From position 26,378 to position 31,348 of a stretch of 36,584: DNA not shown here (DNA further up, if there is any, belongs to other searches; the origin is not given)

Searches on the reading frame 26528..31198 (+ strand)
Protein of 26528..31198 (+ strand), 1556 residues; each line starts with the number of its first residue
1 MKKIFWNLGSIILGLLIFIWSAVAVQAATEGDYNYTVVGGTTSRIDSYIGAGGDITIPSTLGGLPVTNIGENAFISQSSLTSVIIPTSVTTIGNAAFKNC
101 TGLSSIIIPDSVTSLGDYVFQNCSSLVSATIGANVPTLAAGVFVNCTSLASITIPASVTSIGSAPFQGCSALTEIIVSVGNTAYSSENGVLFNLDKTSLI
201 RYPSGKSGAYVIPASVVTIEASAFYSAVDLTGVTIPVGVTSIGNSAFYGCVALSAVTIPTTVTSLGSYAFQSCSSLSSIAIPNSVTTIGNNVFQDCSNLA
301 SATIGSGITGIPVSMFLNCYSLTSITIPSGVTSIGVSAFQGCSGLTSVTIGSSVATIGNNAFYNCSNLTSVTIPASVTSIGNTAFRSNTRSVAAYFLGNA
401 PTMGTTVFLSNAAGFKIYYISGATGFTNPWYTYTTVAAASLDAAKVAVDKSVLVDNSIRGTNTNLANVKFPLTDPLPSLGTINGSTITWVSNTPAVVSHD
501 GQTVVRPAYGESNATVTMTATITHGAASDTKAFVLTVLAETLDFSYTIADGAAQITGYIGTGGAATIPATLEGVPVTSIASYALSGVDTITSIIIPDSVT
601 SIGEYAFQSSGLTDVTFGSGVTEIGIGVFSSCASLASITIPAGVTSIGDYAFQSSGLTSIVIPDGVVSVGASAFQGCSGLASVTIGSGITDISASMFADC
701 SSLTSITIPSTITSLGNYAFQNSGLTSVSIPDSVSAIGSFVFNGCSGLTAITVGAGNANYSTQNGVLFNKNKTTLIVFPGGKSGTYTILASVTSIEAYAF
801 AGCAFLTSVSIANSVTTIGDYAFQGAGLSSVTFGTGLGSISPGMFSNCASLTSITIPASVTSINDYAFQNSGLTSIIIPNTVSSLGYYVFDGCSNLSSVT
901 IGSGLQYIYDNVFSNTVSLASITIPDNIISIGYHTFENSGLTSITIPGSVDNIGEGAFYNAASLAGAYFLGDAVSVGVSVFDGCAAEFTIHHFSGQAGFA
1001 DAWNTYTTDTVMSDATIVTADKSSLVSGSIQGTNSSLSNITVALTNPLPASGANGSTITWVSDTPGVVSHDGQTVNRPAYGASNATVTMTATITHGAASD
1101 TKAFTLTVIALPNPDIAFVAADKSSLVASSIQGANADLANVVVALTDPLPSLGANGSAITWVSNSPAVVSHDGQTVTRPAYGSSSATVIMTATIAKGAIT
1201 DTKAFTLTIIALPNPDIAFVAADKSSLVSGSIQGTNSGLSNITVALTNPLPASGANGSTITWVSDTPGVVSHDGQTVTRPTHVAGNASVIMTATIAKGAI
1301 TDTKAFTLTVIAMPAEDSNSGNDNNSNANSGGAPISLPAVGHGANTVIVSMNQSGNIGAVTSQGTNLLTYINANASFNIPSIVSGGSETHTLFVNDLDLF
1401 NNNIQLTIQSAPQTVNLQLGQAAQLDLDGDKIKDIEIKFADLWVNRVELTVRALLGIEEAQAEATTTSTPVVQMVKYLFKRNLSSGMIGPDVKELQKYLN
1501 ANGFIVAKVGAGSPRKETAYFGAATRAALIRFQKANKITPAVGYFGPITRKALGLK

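Call 85: search_protein_families(library=pfam, proteins=[window:26528-31198:+], max_evalue=0.001)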
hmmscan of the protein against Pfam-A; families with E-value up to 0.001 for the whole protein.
window:26528-31198:+ (1556 aa): 4 families
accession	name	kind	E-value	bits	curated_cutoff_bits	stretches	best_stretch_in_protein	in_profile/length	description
PF13306.12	LRR_5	-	4.6e-184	602.3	27.7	7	861-984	1-123/127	BspA type Leucine rich repeat region (6 copies)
PF20578.4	aBig_2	-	5.5e-90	295.8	27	4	1018-1110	1-88/89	Atrophied bacterial Ig domain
PF13855.12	LRR_8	-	1.2e-14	54.3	27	0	667-708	14-56/61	Leucine rich repeat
PF01471.23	PG_binding_1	-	6.1e-11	42.8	23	1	1489-1553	2-57/57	Putative peptidoglycan binding domain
